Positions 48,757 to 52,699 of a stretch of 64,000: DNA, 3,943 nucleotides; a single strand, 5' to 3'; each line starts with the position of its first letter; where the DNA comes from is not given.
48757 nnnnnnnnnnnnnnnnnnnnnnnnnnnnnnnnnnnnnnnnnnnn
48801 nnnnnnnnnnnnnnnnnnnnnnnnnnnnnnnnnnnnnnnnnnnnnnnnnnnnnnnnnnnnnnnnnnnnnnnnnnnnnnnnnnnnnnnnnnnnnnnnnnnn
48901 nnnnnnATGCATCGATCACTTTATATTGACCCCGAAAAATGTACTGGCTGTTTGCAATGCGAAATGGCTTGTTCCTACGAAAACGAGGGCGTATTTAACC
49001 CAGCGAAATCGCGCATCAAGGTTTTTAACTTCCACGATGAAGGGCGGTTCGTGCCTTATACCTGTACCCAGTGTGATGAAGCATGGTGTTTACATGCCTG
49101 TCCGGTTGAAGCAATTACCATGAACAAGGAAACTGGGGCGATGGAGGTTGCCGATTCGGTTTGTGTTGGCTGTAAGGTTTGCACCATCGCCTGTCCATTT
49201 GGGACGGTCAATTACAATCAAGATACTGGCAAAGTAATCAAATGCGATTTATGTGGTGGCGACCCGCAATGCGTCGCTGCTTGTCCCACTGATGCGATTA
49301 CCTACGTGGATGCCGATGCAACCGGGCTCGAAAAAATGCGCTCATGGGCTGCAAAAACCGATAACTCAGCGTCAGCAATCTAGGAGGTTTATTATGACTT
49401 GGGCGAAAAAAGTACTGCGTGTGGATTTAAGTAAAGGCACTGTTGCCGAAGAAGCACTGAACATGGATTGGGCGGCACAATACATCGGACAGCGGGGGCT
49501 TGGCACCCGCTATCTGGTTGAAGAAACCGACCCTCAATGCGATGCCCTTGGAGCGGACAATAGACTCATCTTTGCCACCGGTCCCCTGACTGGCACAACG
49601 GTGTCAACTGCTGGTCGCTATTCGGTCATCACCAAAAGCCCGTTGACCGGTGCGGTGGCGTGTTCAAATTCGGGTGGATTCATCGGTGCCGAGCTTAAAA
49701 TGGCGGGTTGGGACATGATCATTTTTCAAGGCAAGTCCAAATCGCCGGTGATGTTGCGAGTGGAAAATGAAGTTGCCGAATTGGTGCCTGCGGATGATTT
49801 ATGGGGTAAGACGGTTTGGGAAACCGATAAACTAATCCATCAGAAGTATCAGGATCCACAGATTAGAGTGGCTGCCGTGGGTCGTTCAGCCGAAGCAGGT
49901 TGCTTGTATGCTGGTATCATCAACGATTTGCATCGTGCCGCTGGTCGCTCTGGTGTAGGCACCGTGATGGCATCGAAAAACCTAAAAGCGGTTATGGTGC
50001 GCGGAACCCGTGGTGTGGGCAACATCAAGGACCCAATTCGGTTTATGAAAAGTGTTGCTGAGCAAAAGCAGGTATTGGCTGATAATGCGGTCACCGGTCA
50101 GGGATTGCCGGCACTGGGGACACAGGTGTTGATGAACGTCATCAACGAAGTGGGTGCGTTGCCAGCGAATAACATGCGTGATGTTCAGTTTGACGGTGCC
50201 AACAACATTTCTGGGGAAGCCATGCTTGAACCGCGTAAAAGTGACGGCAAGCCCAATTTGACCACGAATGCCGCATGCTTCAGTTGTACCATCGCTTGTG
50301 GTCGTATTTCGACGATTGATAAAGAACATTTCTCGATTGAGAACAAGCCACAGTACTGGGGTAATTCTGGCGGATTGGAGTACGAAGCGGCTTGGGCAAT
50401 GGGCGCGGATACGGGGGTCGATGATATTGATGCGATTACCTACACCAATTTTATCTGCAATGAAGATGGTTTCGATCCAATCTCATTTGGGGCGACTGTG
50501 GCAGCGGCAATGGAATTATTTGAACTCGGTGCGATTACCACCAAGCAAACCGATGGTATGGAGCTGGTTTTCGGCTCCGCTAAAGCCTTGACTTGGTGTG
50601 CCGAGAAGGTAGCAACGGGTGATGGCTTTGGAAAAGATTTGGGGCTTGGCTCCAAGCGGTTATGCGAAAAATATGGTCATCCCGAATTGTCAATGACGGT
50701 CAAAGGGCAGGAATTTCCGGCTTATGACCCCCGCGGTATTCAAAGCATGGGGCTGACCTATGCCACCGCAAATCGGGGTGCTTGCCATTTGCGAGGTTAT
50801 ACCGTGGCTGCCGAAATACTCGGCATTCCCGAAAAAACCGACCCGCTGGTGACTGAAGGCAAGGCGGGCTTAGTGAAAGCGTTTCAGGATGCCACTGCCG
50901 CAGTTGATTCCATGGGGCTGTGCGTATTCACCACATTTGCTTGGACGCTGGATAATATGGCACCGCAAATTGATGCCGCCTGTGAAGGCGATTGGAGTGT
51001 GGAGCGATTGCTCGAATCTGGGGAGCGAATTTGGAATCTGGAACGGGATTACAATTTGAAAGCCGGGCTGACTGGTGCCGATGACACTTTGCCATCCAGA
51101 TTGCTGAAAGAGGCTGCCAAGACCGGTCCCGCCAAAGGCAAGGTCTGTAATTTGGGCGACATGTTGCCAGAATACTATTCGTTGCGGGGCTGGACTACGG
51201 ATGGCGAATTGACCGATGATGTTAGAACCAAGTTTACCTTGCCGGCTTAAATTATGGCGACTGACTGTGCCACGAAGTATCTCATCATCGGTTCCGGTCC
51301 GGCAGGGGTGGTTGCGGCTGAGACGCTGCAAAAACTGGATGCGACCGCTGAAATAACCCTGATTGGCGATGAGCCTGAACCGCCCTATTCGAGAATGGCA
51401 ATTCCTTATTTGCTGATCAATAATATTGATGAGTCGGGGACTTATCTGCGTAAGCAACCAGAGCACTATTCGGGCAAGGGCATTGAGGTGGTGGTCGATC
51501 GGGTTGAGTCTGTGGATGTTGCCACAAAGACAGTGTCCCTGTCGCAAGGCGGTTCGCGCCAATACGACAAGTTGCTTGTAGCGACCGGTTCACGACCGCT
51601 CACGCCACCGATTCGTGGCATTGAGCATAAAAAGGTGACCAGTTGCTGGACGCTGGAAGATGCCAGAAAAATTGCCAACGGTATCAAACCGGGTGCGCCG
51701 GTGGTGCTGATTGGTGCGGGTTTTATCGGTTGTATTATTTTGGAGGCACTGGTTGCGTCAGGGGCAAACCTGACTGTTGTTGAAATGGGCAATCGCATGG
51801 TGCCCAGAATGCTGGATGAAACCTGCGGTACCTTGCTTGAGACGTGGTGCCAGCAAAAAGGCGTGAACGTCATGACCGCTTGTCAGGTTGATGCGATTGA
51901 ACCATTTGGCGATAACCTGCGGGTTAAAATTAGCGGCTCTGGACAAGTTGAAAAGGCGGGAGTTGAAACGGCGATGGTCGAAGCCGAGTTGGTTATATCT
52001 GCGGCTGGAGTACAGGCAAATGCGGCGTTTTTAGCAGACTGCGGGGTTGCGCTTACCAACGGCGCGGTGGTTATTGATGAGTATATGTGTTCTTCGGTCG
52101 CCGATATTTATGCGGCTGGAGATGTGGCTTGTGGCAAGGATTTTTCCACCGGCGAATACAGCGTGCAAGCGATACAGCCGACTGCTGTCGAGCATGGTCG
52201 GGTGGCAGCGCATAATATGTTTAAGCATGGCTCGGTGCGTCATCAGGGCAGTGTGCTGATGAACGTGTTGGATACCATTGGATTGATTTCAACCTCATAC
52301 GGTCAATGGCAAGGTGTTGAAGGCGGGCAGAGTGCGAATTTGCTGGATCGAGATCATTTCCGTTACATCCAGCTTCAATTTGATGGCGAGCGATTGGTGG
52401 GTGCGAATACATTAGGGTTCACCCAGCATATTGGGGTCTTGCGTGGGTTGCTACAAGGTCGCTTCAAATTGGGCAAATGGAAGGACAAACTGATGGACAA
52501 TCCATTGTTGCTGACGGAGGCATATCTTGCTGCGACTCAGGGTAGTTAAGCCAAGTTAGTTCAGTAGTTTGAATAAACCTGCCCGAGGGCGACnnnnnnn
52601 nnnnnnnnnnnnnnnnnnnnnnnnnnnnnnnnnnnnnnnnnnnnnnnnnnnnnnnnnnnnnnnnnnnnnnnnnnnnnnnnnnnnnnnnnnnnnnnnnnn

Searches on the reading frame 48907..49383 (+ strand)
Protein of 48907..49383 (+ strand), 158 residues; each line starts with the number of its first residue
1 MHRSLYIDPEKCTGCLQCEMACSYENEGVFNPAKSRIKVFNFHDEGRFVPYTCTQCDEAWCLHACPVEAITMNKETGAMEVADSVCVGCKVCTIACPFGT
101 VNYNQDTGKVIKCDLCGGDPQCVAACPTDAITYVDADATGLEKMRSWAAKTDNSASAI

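Call 20: find_encoding_contigs(protein=window:48907-49383:+, flank=6000, max_places=8)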
Protein window:48907-49383:+ (158 aa): no gene with exactly this product is on record in the collection.

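Call 23: find_homologous_proteins(query=window:48907-49383:+, max_evalue=1e-40)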
Query window:48907-49383:+ (158 aa): 2464 proteins with E <= 1e-40 among 3545 candidates; the best 120 are listed.
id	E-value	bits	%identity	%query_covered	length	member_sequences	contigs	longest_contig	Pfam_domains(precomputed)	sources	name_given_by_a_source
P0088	2.2e-89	316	84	99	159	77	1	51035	PF14697.12,PF12797.13,PF12837.13,PF13247.12,PF00037.33,PF13484.12,PF12838.13,PF25160.2,PF13237.12,PF12800.13,PF13187.12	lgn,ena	-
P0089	6.8e-89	314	87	99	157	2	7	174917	PF14697.12,PF12797.13,PF12837.13,PF13247.12,PF00037.33,PF13484.12,PF12838.13,PF25160.2,PF13237.12,PF12800.13,PF13187.12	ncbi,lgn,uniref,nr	ncbi:Fe-S-cluster-containing dehydrogenase component [Plasticicumulans lactativorans]|uniref:Fe-S-cl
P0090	1.7e-87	310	52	99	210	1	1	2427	PF14697.12,PF12837.13,PF13247.12,PF12798.13,PF13484.12,PF12838.13,PF12800.13,PF12797.13,PF00037.33,PF25160.2,PF13237.12,PF13187.12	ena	-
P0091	3.5e-87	309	82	99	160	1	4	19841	PF14697.12,PF12797.13,PF12837.13,PF13247.12,PF00037.33,PF13484.12,PF12838.13,PF25160.2,PF13237.12,PF12800.13,PF13187.12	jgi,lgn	-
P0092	4.5e-87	308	81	99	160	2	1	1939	PF14697.12,PF12797.13,PF12837.13,PF13247.12,PF00037.33,PF13484.12,PF12838.13,PF25160.2,PF13237.12,PF12800.13,PF13187.12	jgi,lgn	-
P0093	1.1e-86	307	81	99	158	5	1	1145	PF14697.12,PF12837.13,PF13247.12,PF12798.13,PF13484.12,PF12838.13,PF12800.13,PF12797.13,PF00037.33,PF25160.2,PF13237.12,PF13187.12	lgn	-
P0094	2.1e-86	306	82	98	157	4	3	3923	PF14697.12,PF12797.13,PF12837.13,PF13247.12,PF00037.33,PF13484.12,PF12838.13,PF25160.2,PF13237.12,PF12800.13,PF13187.12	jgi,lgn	jgi:carbon-monoxide dehydrogenase iron sulfur subunit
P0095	2.7e-86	306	82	98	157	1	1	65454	PF14697.12,PF12797.13,PF12837.13,PF13247.12,PF00037.33,PF13484.12,PF12838.13,PF25160.2,PF13237.12,PF12800.13,PF13187.12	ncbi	ncbi:MAG: 4Fe-4S dicluster domain-containing protein [Candidatus Competibacteraceae bacterium]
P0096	2.8e-86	306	82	99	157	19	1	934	PF14697.12,PF12797.13,PF12837.13,PF13247.12,PF00037.33,PF13484.12,PF12838.13,PF25160.2,PF13237.12,PF12800.13,PF13187.12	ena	-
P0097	3.8e-86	305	82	98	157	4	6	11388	PF14697.12,PF12797.13,PF12837.13,PF13247.12,PF00037.33,PF13484.12,PF12838.13,PF25160.2,PF13237.12,PF12800.13,PF13187.12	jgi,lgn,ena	-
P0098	6.7e-86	304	80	99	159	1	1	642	PF14697.12,PF12797.13,PF12837.13,PF13247.12,PF00037.33,PF13484.12,PF12838.13,PF25160.2,PF13237.12,PF12800.13,PF13187.12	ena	-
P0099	1.1e-85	304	80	99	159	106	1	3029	PF14697.12,PF12837.13,PF13247.12,PF12798.13,PF13484.12,PF12838.13,PF12800.13,PF12797.13,PF00037.33,PF25160.2,PF13237.12,PF13187.12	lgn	-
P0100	1.1e-85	304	80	98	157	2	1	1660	PF14697.12,PF12797.13,PF12837.13,PF13247.12,PF00037.33,PF13484.12,PF12838.13,PF25160.2,PF13237.12,PF12800.13,PF13187.12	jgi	jgi:Fe-S-cluster-containing hydrogenase component 2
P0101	1.2e-85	303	81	99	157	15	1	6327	PF14697.12,PF12797.13,PF12837.13,PF13247.12,PF00037.33,PF13484.12,PF12838.13,PF25160.2,PF13237.12,PF12800.13,PF13187.12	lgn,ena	-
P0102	1.9e-85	303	81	99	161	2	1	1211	PF14697.12,PF12797.13,PF12837.13,PF13247.12,PF00037.33,PF13484.12,PF12838.13,PF25160.2,PF13237.12,PF12800.13,PF13187.12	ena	-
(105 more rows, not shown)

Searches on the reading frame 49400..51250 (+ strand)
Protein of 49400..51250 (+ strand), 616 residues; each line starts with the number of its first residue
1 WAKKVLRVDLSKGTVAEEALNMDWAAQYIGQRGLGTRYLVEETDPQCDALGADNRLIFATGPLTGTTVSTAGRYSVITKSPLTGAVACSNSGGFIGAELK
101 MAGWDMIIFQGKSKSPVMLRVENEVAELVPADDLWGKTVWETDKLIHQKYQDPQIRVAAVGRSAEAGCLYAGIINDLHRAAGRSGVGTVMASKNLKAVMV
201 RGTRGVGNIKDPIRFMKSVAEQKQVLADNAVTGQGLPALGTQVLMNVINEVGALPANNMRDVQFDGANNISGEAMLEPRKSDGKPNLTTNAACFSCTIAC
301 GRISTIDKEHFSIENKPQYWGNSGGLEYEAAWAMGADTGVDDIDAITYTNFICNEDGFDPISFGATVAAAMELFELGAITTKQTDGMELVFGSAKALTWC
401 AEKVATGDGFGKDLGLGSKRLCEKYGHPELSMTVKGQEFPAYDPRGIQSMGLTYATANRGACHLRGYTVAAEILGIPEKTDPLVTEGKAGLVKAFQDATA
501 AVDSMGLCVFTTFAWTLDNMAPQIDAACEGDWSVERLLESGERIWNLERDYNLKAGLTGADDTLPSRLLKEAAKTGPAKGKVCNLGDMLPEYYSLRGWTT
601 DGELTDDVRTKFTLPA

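Call 62: search_protein_families(library=pfam, proteins=[window:49400-51250:+], max_evalue=0.001)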
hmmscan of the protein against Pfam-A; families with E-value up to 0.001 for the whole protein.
window:49400-51250:+ (616 aa): 2 families
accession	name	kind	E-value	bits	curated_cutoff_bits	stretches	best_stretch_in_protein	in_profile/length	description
PF01314.23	AFOR_C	-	9.3e-132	440.2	27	1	219-607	3-378/385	Aldehyde ferredoxin oxidoreductase, domains 2 & 3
PF02730.20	AFOR_N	-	1.3e-73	247.5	29.8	1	4-203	2-199/199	Aldehyde ferredoxin oxidoreductase, N-terminal domain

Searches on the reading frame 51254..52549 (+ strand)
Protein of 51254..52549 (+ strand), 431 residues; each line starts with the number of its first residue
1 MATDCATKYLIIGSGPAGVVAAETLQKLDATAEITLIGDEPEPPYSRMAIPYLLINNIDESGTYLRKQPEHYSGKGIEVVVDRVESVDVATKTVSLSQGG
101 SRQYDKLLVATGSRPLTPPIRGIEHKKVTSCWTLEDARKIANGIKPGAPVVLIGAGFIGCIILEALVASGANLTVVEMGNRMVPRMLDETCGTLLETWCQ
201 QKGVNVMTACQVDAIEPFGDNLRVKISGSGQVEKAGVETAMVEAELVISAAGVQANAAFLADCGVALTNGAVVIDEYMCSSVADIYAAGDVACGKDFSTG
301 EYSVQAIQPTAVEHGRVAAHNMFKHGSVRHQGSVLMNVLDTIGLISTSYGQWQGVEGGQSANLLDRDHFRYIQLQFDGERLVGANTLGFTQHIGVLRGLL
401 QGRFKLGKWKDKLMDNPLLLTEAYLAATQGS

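Call 62: search_protein_families(library=pfam, proteins=[window:51254-52549:+], max_evalue=0.001)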
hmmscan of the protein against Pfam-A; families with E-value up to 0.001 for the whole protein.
window:51254-52549:+ (431 aa): 8 families
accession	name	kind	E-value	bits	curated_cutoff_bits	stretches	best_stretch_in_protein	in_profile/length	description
PF07992.20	Pyr_redox_2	-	1.9e-52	179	26.1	1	8-301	2-278/291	Pyridine nucleotide-disulphide oxidoreductase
PF00070.33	Pyr_redox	-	3.4e-16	60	22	1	150-222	2-74/82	Pyridine nucleotide-disulphide oxidoreductase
PF13738.12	Pyr_redox_3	-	8.2e-07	29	30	0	84-289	104-305/305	Pyridine nucleotide-disulphide oxidoreductase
PF13450.12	NAD_binding_8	-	1.1e-06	29.2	21.9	0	11-37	1-25/68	NAD(P)-binding Rossmann-like domain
PF01266.30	DAO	-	6.2e-06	26.4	27.9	0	150-179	2-31/353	FAD dependent oxidoreductase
PF13454.12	NAD_binding_9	-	1.1e-05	25.9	21.8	0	11-72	2-68/155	FAD-NAD(P)-binding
PF01262.27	AlaDh_PNT_C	-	7.6e-05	22.7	23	0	143-275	22-127/214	Alanine dehydrogenase/PNT, C-terminal domain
PF03486.20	HI0933_like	-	0.00053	19.9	50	0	8-32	2-26/244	HI0933-like protein Rossmann domain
